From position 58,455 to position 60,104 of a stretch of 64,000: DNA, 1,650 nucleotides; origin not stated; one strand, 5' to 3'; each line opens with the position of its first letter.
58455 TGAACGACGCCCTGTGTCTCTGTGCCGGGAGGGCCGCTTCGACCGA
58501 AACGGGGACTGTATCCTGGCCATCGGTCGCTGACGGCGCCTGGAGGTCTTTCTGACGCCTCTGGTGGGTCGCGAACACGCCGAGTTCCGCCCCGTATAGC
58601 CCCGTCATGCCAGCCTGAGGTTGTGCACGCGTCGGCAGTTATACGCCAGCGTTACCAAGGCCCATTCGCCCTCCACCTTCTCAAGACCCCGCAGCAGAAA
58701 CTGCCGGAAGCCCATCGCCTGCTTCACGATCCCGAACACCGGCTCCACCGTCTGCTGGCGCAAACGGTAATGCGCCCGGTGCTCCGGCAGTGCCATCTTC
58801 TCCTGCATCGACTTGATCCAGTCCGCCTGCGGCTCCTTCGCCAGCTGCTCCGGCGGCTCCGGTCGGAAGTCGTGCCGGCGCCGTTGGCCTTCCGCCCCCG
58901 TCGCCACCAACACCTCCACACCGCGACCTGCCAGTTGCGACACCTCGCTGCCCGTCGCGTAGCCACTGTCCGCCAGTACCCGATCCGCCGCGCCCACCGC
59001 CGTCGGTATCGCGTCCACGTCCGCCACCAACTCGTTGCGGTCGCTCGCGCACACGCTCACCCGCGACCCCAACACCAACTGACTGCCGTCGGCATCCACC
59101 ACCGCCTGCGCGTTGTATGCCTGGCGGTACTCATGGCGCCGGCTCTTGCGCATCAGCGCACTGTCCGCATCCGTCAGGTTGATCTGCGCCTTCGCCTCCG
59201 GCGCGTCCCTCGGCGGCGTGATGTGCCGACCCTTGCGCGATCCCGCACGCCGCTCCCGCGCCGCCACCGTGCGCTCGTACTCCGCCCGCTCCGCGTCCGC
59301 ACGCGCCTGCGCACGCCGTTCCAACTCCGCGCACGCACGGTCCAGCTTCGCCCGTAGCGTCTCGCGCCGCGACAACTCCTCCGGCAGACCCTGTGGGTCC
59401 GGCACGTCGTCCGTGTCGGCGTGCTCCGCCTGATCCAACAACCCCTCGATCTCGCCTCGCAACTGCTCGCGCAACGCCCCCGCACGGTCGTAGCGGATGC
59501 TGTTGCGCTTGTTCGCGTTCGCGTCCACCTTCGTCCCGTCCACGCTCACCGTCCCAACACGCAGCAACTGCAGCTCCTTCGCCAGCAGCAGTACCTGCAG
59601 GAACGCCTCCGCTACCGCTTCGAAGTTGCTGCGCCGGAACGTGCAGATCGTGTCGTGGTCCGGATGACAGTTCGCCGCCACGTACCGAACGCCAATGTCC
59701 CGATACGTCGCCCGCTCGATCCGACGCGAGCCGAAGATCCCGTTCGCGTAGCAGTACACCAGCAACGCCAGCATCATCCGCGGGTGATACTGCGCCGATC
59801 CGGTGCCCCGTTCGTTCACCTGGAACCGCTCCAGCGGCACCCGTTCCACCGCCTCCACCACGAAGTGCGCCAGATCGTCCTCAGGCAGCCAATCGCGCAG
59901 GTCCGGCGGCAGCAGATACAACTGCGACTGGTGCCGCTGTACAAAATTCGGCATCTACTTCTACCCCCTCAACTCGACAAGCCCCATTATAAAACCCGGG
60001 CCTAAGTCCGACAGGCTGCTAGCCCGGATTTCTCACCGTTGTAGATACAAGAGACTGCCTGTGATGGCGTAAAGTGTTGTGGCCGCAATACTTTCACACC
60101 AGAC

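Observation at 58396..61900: IS pile-up 2: same IS1182 / IS1380 / MITE order at an independent locus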

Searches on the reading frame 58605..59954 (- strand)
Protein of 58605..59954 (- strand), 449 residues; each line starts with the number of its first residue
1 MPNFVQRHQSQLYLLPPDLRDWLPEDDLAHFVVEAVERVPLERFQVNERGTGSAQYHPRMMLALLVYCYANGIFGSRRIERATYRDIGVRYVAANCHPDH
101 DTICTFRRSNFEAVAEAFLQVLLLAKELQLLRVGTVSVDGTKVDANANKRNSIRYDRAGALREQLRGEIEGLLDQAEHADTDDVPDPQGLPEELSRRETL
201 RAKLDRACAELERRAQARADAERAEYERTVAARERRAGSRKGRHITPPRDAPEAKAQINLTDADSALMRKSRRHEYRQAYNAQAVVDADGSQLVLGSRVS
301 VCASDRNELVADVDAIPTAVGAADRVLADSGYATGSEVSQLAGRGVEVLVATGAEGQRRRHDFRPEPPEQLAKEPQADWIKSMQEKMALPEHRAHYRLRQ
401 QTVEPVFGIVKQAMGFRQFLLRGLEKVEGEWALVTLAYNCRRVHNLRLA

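Call 6: search_protein_families(library=pfam, proteins=[window:58605-59954:-])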
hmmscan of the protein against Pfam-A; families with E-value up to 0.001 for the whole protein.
window:58605-59954:- (449 aa): 3 families
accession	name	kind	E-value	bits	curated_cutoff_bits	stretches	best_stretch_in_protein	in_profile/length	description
PF01609.27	DDE_Tnp_1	-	1.9e-14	54.3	23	1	260-440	8-200/200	Transposase DDE domain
PF13751.12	DDE_Tnp_1_6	-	1.4e-13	51.6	25.1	1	378-444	59-125/125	Transposase DDE domain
PF05598.16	DUF772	-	4.1e-12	46.4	23.1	1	52-119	1-71/74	Transposase domain (DUF772)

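Call 8: search_protein_families(library=ncbifam, proteins=[window:58605-59954:-])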
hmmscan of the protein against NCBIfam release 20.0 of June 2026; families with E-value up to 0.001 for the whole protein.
window:58605-59954:- (449 aa): 4 families
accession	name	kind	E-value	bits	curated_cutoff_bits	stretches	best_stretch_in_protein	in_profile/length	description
NF033551.1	transpos_IS1182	equivalog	1.5e-90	304.5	270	2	8-363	3-358/488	IS1182 family transposase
NF033581.1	transpos_IS5_4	equivalog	8.3e-20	71.3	140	1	48-440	25-284/285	IS5 family transposase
NF033593.1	transpos_ISNCY_1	equivalog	6.2e-05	21.8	325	0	195-358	216-382/444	ISNCY family transposase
NF033578.1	transpos_IS5_1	equivalog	0.00093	18.4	275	0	293-444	296-417/419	IS5 family transposase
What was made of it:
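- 58605..59954 (-): IS1182b transposase, 449 aa. Pfam DUF772 + DDE_Tnp_1 + DDE_Tnp_1_6 (calls 6, 8).
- Checked: It holds a 449-aa ORF on the minus strand (58605-59954) that scores 304.5 bits against NCBIfam IS1182 (NF033551, cut-off 270) (call 8).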

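Call 10: find_encoding_contigs(protein=window:58605-59954:-, flank=6000, max_places=10)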
Protein window:58605-59954:- (449 aa): no gene with exactly this product is on record in the collection.

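Call 28: find_homologous_proteins(query=window:58605-59954:-, max_evalue=1e-80)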
Query window:58605-59954:- (449 aa): 6707 proteins with E <= 1e-80 among 8000 candidates; the best 120 are listed.
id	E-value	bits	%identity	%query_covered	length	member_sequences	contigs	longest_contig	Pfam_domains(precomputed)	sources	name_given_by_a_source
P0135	6.5e-297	1002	88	100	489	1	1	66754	PF01609.28,PF13751.13,PF05598.17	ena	-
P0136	5.4e-284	960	96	100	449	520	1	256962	PF01609.28,PF13751.13,PF05598.17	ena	-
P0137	3.1e-282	954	96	100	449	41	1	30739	PF01609.28,PF13751.13,PF05598.17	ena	-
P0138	3.2e-260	882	90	100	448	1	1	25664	PF01609.28,PF13751.13,PF05598.17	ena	-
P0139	7.6e-259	877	88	100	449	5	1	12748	PF01609.28,PF13751.13,PF05598.17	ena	-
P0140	1.0e-256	870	87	100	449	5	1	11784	PF01609.28,PF13751.13,PF05598.17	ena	-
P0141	2.5e-255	865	87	100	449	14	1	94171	PF01609.28,PF13751.13,PF05598.17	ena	-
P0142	1.0e-253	860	87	100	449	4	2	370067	PF01609.28,PF13751.13,PF05598.17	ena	-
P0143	1.8e-253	859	95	93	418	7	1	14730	PF01609.28,PF13751.13,PF05598.17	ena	-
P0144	5.1e-247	838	85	100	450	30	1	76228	PF01609.28,PF13751.13,PF05598.17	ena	-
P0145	1.1e-246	837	86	100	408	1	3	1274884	PF01609.28,PF13751.13,PF05598.17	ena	-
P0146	2.4e-245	833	86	100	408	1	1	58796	PF01609.28,PF13751.13,PF05598.17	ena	-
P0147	2.5e-241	819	85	100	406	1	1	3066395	PF01609.28,PF13751.13,PF05598.17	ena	-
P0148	4.6e-241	818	82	99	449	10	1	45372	PF01609.28,PF13751.13,PF05598.17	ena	-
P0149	9.1e-241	817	83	99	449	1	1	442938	PF01609.28,PF13751.13,PF05598.17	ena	-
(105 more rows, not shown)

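Call 29: list_cluster_members(proteins=[P0136])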
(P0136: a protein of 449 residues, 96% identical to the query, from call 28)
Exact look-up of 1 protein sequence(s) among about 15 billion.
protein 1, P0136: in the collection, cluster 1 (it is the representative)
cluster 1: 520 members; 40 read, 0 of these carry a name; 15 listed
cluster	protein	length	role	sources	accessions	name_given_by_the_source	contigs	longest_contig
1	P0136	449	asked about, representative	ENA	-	-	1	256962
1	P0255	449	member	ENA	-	-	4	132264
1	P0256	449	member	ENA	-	-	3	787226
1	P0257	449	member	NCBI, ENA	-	-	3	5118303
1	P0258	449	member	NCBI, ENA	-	-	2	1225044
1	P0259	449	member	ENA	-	-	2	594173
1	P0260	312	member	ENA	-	-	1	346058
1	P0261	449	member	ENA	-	-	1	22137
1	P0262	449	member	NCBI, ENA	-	-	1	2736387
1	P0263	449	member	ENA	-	-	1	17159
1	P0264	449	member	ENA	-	-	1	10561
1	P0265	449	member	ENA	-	-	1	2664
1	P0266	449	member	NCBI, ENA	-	-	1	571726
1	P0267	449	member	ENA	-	-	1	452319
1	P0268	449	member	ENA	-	-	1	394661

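Call 30: find_encoding_contigs(protein=P0255, flank=3000, max_places=10)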
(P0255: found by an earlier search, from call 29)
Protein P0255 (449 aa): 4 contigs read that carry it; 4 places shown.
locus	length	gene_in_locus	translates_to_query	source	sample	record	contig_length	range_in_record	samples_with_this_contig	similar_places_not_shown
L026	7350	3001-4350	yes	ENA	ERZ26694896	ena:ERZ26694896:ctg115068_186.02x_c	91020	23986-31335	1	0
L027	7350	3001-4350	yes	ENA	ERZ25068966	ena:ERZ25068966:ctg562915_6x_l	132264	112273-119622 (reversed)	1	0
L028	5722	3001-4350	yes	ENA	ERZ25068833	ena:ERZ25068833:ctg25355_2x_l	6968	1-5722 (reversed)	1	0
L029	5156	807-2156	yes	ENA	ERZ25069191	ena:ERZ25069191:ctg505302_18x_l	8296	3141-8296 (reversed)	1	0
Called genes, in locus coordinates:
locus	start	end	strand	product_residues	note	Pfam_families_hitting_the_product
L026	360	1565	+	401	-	PF13827:DUF4189, PF01471:PG_binding_1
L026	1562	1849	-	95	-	-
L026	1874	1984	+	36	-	-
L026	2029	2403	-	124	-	-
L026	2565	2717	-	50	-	-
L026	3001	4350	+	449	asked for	PF05598:DUF772, PF01609:DDE_Tnp_1, PF13751:DDE_Tnp_1_6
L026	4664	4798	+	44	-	-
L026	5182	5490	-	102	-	-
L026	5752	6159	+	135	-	-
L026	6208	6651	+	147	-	-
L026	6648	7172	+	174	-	-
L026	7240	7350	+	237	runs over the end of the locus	-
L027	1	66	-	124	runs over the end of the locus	-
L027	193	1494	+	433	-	PF13936:HTH_38 (faint), PF00665:rve, PF22483:Mu-transpos_C_2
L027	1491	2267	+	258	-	PF01695:IstB_IS21, PF00308:Bac_DnaA (weak)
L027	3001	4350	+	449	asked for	PF05598:DUF772, PF01609:DDE_Tnp_1, PF13751:DDE_Tnp_1_6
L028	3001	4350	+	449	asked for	PF05598:DUF772, PF01609:DDE_Tnp_1, PF13751:DDE_Tnp_1_6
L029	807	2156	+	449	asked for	PF05598:DUF772, PF01609:DDE_Tnp_1, PF13751:DDE_Tnp_1_6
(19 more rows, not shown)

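Call 31: find_encoding_contigs(protein=P0257, flank=3000, max_places=10)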
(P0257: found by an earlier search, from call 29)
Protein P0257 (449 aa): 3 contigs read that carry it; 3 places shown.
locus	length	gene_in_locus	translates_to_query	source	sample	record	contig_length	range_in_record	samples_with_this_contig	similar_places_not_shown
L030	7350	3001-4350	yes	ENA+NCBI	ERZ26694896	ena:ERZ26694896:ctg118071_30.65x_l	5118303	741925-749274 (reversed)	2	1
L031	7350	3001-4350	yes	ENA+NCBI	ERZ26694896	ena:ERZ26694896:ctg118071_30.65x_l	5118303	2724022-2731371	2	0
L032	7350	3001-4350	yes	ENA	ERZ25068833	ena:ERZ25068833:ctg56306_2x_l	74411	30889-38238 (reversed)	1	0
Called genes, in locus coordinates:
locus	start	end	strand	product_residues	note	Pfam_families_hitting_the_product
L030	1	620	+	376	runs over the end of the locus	PF02445:NadA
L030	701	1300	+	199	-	PF00081:Sod_Fe_N, PF02777:Sod_Fe_C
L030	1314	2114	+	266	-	-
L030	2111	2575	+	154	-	-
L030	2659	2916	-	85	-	-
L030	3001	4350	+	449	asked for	PF05598:DUF772, PF01609:DDE_Tnp_1, PF13751:DDE_Tnp_1_6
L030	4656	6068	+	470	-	PF13701:DDE_Tnp_1_4, PF01609:DDE_Tnp_1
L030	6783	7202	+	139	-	-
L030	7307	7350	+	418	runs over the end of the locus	PF02899:Phage_int_SAM_1, PF00589:Phage_integrase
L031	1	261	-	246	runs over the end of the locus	PF00753:Lactamase_B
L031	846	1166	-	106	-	PF13683:rve_3, PF13333:rve_2 (faint)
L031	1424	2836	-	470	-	PF13701:DDE_Tnp_1_4, PF01609:DDE_Tnp_1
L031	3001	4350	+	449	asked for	PF05598:DUF772, PF01609:DDE_Tnp_1, PF13751:DDE_Tnp_1_6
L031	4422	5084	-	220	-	PF13276:HTH_21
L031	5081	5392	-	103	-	-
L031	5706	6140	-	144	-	-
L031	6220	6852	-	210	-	-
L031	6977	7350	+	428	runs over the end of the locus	PF00872:Transposase_mut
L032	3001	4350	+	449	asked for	PF05598:DUF772, PF01609:DDE_Tnp_1, PF13751:DDE_Tnp_1_6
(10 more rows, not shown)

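Call 37: find_encoding_contigs(protein=P0256, flank=3000, max_places=10)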
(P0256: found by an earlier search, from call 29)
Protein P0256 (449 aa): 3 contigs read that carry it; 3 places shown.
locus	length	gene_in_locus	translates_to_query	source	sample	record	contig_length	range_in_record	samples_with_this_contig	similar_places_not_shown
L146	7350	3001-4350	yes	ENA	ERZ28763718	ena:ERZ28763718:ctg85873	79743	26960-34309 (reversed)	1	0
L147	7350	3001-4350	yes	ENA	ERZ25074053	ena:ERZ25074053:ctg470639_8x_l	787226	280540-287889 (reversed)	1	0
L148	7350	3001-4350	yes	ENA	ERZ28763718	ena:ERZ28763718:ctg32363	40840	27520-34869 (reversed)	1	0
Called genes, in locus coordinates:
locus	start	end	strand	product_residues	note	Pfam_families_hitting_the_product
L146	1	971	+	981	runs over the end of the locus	PF13620:CarboxypepD_reg, PF13715:CarbopepD_reg_2 (weak), PF07715:Plug, PF00593:TonB_dep_Rec_b-barrel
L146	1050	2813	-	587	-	PF01609:DDE_Tnp_1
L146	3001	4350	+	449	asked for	PF05598:DUF772, PF01609:DDE_Tnp_1, PF13751:DDE_Tnp_1_6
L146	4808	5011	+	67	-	-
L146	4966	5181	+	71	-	-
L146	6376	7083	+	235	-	-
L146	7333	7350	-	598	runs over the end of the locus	PF02720:DUF222, PF01844:HNH (weak)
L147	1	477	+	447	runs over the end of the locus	PF01555:N6_N4_Mtase, PF01844:HNH, PF14279:HNH_5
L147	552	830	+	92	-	-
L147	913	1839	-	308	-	PF12762:DDE_Tnp_IS1595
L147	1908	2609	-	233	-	-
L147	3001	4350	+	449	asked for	PF05598:DUF772, PF01609:DDE_Tnp_1, PF13751:DDE_Tnp_1_6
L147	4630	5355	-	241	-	PF04519:Bactofilin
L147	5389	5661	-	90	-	-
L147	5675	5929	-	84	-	PF05154:TM2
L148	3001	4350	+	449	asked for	PF05598:DUF772, PF01609:DDE_Tnp_1, PF13751:DDE_Tnp_1_6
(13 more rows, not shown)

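Call 38: find_encoding_contigs(protein=P0258, flank=3000, max_places=10)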
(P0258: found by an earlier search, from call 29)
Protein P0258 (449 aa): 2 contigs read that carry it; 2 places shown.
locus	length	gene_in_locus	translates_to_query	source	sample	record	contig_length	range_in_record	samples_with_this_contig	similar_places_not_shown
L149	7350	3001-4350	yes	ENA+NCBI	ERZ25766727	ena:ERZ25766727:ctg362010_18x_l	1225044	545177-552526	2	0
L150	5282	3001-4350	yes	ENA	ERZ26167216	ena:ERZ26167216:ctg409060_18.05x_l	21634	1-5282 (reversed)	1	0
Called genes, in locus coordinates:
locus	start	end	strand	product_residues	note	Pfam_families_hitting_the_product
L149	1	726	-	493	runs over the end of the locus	PF03050:DDE_Tnp_IS66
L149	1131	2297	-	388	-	PF01609:DDE_Tnp_1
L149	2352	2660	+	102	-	PF20586:DUF6788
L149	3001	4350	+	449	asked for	PF05598:DUF772, PF01609:DDE_Tnp_1, PF13751:DDE_Tnp_1_6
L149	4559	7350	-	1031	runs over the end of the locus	PF06452:CBM9_1 (weak), PF19313:DUF5916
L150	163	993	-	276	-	PF05598:DUF772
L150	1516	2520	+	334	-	PF14294:DUF4372 (weak), PF01609:DDE_Tnp_1, PF13612:DDE_Tnp_1_3 (weak)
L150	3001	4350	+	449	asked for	PF05598:DUF772, PF01609:DDE_Tnp_1, PF13751:DDE_Tnp_1_6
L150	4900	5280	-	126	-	?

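Call 59: search_protein_families(library=pfam, proteins=[L146:1050-2813:-], max_evalue=0.01)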
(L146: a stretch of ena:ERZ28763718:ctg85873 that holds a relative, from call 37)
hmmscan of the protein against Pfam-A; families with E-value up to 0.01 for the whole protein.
L146:1050-2813:- (587 aa): 1 family
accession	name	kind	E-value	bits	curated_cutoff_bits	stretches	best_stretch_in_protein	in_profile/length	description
PF01609.27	DDE_Tnp_1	-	2.8e-14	53.8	23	1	184-482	6-198/200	Transposase DDE domain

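Call 60: search_protein_families(library=ncbifam, proteins=[L146:1050-2813:-], max_evalue=0.001)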
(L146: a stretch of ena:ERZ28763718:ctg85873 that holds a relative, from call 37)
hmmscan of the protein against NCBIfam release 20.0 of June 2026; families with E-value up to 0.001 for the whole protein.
L146:1050-2813:- (587 aa): 2 families
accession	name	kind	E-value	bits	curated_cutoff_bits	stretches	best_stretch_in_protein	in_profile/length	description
NF033559.2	transpos_IS1634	equivalog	1.7e-92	311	100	1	42-584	7-482/483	IS1634 family transposase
NF033591.1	transpos_IS4_2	equivalog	0.00053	19.2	152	0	413-486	208-278/340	IS4 family transposase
